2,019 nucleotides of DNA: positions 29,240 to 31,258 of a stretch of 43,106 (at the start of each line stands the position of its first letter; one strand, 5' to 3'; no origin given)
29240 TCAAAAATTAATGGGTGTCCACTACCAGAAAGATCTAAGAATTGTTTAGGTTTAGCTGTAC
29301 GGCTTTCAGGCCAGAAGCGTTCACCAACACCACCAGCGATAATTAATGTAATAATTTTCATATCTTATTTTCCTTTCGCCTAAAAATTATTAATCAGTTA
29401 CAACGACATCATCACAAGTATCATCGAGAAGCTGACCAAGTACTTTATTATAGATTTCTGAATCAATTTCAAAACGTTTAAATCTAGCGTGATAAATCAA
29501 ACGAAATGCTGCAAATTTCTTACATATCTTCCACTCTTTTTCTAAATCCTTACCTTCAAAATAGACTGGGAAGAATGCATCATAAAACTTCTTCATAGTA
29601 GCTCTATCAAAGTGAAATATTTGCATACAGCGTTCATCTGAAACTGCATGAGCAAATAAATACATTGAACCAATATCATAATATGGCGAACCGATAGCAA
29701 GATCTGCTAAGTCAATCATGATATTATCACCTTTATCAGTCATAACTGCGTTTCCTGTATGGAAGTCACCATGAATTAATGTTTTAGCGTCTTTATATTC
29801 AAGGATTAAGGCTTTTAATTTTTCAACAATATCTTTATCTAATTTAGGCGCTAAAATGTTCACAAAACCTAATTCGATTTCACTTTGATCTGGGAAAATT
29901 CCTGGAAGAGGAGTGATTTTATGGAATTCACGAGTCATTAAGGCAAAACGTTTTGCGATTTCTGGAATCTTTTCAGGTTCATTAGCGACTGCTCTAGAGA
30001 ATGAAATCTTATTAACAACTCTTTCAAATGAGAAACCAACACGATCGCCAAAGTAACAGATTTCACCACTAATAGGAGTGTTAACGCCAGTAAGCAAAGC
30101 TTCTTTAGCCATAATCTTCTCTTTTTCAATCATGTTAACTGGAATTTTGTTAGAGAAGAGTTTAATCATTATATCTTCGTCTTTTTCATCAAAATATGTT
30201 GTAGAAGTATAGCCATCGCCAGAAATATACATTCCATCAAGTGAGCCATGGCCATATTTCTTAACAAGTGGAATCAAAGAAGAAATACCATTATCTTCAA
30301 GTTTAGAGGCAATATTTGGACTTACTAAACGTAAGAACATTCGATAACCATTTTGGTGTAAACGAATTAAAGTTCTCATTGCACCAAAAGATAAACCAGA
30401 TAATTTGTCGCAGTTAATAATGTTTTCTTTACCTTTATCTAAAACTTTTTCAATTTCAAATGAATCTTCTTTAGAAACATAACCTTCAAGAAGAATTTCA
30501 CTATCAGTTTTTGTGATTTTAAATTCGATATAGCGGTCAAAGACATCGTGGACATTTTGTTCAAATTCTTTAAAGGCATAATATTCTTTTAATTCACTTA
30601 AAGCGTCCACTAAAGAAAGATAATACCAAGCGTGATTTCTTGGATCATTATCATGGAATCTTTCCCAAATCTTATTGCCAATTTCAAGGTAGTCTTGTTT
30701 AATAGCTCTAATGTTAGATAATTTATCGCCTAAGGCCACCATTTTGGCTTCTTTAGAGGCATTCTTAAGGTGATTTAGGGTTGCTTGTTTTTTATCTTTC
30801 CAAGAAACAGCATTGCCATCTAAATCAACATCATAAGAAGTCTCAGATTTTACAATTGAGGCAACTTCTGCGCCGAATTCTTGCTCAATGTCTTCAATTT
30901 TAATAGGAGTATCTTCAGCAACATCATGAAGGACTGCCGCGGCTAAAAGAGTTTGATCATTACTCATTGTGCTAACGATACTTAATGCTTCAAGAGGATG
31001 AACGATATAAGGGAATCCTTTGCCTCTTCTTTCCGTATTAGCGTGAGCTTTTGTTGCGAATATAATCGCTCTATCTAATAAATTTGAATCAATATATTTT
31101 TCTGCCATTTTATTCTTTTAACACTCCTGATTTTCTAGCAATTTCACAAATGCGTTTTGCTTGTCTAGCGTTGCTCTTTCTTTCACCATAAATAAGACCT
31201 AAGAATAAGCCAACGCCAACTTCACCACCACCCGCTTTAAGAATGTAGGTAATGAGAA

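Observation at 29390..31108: Unusual three-domain protein: SpoT-type HD hydrolase, embedded STAS-like domain, APH-fold kinase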

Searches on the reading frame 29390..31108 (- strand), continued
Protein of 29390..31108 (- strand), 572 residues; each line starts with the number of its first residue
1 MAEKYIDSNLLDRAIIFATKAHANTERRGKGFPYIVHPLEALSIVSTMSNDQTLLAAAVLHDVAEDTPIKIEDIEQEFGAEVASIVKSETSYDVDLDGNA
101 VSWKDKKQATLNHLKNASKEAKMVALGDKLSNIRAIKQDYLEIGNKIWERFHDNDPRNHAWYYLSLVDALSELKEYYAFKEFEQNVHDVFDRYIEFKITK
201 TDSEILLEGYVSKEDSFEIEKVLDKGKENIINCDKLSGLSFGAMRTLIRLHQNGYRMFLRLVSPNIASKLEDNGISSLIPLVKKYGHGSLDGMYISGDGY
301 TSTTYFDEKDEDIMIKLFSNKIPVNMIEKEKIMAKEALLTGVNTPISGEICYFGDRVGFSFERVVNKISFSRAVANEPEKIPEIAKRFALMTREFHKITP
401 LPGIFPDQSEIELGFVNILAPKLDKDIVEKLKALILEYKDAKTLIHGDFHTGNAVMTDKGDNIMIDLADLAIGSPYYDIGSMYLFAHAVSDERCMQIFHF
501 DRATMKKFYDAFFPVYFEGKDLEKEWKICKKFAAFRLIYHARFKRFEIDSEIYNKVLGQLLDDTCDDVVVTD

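Call 68: search_protein_families(library=ncbifam, proteins=[P0241, P0098, P0010, L015:8579-9412:+], max_evalue=0.00001)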
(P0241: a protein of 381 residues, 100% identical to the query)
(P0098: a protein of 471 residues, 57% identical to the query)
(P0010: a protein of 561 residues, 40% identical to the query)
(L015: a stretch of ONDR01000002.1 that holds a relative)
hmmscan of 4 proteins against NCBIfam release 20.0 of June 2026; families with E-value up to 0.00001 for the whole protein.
P0241 (381 aa): 3 families
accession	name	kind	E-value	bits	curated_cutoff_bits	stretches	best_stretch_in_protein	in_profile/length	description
TIGR02172.1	Fb_sc_TIGR02172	paralog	4.7e-31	108.4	228.2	1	98-319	6-226/226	TIGR02172 family protein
TIGR00377.1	ant_ant_sig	superfamily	2e-12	46.9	53.45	1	4-88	15-104/108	anti-sigma factor antagonist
TIGR02886.1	spore_II_AA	equivalog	5.4e-08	32.8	114.75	1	4-89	11-101/106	anti-sigma F factor antagonist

P0098 (471 aa): 3 families
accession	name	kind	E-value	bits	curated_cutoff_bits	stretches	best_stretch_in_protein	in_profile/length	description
TIGR02172.1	Fb_sc_TIGR02172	paralog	5.5e-72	242.2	228.2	1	199-424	1-226/226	TIGR02172 family protein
TIGR00691.1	spoT_relA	subfamily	2e-22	79.3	499.2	1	15-136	2-122/687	RelA/SpoT family protein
NF008303.0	PRK11092.1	equivalog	2.7e-16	58.9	947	1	10-135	22-146/702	bifunctional GTP diphosphokinase/guanosine-3',5'-bis pyrophosphate 3'-pyrophosphohydrolase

P0010 (561 aa): 3 families
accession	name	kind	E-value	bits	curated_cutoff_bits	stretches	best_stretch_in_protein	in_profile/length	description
TIGR02172.1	Fb_sc_TIGR02172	paralog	3.3e-66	223.4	228.2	1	292-514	5-226/226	TIGR02172 family protein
TIGR00691.1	spoT_relA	subfamily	6.4e-23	81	499.2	1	14-136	1-122/687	RelA/SpoT family protein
NF008303.0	PRK11092.1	equivalog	9.2e-17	60.5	947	1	10-89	22-100/702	bifunctional GTP diphosphokinase/guanosine-3',5'-bis pyrophosphate 3'-pyrophosphohydrolase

L015:8579-9412:+ (278 aa): 1 family
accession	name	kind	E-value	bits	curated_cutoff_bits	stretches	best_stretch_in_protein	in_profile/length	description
TIGR02172.1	Fb_sc_TIGR02172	paralog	2.2e-67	227.2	228.2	1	7-233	1-226/226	TIGR02172 family protein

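Call 76: search_protein_representatives(protein=window:29390-31108:-)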
Query: 572 residues. Proteins with E-value up to 0.001 (for the whole library): 20578; up to 1e-10: 4682; up to 1e-30: 207. The best 150 are listed.
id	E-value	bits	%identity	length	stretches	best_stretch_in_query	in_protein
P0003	9.1e-223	757.5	63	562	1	1-552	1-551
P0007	5.6e-132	457.9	42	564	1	3-540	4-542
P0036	4.3e-117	408.7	39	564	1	1-546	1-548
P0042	1.1e-115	404.1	39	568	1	1-538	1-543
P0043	4.9e-115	401.9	39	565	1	3-541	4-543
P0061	2.0e-111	390.0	38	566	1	1-550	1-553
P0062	4.3e-111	388.9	40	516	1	6-517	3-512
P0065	7.3e-104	365.1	41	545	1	1-526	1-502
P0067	7.9e-103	361.7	38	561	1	4-534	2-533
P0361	9.7e-93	328.4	36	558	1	4-524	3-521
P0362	6.8e-92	325.6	35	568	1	6-543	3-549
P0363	4.6e-88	312.9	40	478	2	7-190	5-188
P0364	2.3e-85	304.0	39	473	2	1-195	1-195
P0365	1.2e-60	222.5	57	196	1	1-190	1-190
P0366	3.6e-60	220.9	55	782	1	1-197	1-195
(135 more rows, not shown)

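Call 77: find_encoding_contigs(protein=P0031, flank=6000, max_places=1)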
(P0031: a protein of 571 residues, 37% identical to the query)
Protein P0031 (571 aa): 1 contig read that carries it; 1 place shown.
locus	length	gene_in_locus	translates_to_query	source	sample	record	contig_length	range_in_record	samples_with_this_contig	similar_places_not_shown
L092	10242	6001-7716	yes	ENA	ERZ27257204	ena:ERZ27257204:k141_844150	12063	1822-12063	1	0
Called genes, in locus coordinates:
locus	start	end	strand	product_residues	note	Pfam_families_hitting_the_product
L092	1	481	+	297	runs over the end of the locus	PF04015:DUF362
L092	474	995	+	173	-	-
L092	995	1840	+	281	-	PF12541:DUF3737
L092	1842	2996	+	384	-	PF00155:Aminotran_1_2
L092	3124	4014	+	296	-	PF02645:DegV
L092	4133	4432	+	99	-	PF01740:STAS, PF13466:STAS_2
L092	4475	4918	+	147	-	PF13581:HATPase_c_2, PF02518:HATPase_c (faint)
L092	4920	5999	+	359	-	PF04607:RelA_SpoT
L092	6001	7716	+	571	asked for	PF13328:HD_4, PF01966:HD (weak), PF01636:APH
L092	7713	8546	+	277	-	-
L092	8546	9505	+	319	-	PF00005:ABC_tran, PF13304:AAA_21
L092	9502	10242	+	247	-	?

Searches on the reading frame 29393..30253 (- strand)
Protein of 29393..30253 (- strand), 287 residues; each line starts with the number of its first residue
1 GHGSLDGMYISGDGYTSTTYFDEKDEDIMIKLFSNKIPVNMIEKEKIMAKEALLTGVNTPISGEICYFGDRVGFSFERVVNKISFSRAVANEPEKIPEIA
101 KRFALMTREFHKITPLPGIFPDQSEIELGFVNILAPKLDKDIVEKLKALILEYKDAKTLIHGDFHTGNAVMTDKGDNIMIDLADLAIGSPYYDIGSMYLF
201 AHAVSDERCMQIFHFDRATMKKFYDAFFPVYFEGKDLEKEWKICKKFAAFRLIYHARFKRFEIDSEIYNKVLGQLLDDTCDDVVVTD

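Call 33: search_solved_structures(query=window:29393-30253:-, max_evalue=1)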
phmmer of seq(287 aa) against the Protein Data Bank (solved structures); distinct sequences matched with E-value up to 1: 9.
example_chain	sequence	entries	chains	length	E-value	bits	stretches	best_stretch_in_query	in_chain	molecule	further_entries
3w0q_A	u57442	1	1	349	0.024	17.5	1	152-201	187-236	Hygromycin-B 4-O-kinase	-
3w0m_A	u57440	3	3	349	0.075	15.9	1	152-201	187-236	Hygromycin-B 4-O-kinase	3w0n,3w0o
2olc_A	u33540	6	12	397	0.091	15.6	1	145-207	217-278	Methylthioribose kinase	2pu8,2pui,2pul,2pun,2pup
2pyw_A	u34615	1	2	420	0.097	15.5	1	144-196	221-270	Uncharacterized protein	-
3w0r_A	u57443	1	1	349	0.12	15.2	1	152-201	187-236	Hygromycin-B 4-O-kinase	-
7zq5_u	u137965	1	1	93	0.5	13.1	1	38-85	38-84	50S ribosomal protein L24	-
3w0s_A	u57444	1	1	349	0.93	12.3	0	152-201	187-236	Hygromycin-B 4-O-kinase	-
3w0p_A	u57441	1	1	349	0.94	12.2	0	152-201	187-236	Hygromycin-B 4-O-kinase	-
3tyk_A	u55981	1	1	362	0.98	12.2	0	152-201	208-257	Hygromycin-B 4-O-kinase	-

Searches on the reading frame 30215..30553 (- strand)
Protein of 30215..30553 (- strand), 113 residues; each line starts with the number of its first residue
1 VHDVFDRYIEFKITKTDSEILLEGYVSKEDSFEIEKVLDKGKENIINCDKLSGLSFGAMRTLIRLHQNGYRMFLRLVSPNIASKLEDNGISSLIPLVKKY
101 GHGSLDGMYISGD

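Call 11: search_protein_families(library=pfam, alignment_id=A1, max_evalue=0.01)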
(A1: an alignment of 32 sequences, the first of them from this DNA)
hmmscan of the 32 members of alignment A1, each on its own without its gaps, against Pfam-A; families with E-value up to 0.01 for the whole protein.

A. member 1, seq(113 aa): 0 families

B. families by the number of members that match (of 32 scanned): 2 families
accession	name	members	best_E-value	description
PF01740.26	STAS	18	1.1e-06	STAS domain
PF13466.11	STAS_2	9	2.4e-05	STAS domain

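Call 13: search_solved_structures(query=A1, max_evalue=1, show_alignments=3)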
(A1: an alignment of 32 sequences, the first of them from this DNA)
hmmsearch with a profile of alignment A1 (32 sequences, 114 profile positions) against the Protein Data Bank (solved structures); distinct sequences matched with E-value up to 1: 11.
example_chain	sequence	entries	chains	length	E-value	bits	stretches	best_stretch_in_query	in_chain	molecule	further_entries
4hyl_A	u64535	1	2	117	1.4e-05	28.3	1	11-102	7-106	Stage II sporulation protein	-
1sbo_A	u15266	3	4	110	0.00013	25.1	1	17-103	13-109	Putative anti-sigma factor antagonist TM1442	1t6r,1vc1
1th8_B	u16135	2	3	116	0.013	18.7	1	12-99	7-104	Anti-sigma F factor antagonist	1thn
1tid_B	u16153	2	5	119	0.014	18.6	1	11-99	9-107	Anti-sigma F factor antagonist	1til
1auz_A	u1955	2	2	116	0.047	16.9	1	20-103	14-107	SPOIIAA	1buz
6m36_B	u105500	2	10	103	0.13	15.5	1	11-100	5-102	Anti-sigma-B factor antagonist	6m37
6quy_W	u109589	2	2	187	0.27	14.5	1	18-81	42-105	CKK domain protein | Predicted protein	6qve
6xbd_K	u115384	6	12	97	0.3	14.3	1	11-83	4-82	Phospholipid ABC transporter-binding protein MlaB | Lipid asymmetry maintenance protein MlaB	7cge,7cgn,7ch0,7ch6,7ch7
8yhx_G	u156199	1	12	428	0.34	14.2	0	41-76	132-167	SIR2 family protein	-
2gf4_A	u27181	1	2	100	0.68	13.2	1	28-63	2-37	Protein Vng1086c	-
4bof_A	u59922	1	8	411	0.93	12.8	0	22-67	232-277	ARGININE DEIMINASE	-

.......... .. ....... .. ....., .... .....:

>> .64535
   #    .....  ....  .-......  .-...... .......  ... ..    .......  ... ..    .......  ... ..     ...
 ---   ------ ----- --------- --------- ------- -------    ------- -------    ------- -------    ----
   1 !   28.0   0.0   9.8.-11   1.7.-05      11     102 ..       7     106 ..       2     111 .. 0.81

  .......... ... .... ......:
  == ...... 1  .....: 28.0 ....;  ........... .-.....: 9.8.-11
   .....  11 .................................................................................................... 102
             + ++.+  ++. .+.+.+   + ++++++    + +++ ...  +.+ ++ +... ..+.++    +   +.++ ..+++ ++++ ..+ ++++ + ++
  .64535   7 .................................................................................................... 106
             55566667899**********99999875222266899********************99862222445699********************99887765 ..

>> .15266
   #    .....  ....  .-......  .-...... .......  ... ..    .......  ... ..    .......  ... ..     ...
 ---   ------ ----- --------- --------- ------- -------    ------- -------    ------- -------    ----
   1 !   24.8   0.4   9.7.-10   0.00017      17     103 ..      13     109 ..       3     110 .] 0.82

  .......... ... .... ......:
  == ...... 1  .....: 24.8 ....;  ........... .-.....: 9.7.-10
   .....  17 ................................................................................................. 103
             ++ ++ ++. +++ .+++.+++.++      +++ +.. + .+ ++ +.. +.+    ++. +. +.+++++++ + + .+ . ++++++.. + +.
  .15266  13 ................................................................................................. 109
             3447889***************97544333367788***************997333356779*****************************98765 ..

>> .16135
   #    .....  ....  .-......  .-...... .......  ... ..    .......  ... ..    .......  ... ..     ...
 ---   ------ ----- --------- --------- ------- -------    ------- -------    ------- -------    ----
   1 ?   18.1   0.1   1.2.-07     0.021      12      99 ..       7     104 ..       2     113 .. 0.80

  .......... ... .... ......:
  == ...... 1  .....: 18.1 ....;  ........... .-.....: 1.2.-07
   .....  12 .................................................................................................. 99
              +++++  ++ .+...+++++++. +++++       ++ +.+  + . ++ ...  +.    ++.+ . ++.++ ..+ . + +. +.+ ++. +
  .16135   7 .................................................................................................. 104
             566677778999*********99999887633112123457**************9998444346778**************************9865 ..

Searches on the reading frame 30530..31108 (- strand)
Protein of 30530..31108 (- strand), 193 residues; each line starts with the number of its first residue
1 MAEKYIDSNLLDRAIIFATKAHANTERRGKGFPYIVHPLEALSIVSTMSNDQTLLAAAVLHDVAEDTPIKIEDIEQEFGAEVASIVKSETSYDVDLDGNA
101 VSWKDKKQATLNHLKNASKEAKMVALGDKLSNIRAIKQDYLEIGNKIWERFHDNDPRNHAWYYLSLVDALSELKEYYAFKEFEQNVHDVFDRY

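Call 34: search_solved_structures(query=window:30530-31108:-, max_evalue=0.001, show_alignments=2)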
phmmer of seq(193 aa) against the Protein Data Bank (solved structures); distinct sequences matched with E-value up to 0.001: 22.
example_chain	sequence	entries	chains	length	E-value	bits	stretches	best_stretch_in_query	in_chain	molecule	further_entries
7qoe_A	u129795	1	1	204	4.6e-27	98.3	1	12-168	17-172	HDc domain-containing protein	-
7qoc_A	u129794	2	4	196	1.8e-19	73.6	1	11-165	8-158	Guanosine polyphosphate pyrophosphohydrolases/synthetases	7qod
4yf1_A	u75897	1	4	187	4.1e-17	65.9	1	12-162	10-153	Lmo0812 protein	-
5xnx_A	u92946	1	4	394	1.6e-14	57.5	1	7-136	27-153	Bifunctional (p)ppGpp synthase/hydrolase RelA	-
1vj7_A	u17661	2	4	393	2.1e-14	57.1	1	7-138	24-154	Bifunctional RELA/SPOT | Bifunctional (p)ppGpp synthase/hydrolase RelA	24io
8fr8_I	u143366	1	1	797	2.1e-14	57.1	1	7-136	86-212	GTP pyrophosphokinase RelA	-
8acu_A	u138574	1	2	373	2.1e-13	53.8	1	10-138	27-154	GTP pyrophosphokinase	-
9s6k_B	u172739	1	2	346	3.4e-13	53.2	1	5-93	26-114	GTP pyrophosphokinase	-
7oiw_A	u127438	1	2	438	4.2e-13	52.8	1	17-138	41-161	GTP pyrophosphokinase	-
6yxa_A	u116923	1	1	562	4.2e-13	52.8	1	10-138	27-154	GTP pyrophosphokinase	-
3nr1_A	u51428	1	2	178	6.3e-13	52.3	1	10-137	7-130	HD domain-containing protein 3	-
3nqw_A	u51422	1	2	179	7.5e-13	52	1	17-137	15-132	CG11900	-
5vxa_A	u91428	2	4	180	6e-12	49.1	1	10-137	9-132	Guanosine-3',5'-bis(diphosphate) 3'-pyrophosphohydrolase MESH1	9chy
6s2t_A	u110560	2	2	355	2.9e-11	46.9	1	14-138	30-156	(P)ppGpp synthetase I, SpoT/RelA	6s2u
7ohg_A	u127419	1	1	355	2.9e-11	46.9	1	14-138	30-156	Guanosine-3',5'-bis(Diphosphate) 3'-pyrophosphohydrolase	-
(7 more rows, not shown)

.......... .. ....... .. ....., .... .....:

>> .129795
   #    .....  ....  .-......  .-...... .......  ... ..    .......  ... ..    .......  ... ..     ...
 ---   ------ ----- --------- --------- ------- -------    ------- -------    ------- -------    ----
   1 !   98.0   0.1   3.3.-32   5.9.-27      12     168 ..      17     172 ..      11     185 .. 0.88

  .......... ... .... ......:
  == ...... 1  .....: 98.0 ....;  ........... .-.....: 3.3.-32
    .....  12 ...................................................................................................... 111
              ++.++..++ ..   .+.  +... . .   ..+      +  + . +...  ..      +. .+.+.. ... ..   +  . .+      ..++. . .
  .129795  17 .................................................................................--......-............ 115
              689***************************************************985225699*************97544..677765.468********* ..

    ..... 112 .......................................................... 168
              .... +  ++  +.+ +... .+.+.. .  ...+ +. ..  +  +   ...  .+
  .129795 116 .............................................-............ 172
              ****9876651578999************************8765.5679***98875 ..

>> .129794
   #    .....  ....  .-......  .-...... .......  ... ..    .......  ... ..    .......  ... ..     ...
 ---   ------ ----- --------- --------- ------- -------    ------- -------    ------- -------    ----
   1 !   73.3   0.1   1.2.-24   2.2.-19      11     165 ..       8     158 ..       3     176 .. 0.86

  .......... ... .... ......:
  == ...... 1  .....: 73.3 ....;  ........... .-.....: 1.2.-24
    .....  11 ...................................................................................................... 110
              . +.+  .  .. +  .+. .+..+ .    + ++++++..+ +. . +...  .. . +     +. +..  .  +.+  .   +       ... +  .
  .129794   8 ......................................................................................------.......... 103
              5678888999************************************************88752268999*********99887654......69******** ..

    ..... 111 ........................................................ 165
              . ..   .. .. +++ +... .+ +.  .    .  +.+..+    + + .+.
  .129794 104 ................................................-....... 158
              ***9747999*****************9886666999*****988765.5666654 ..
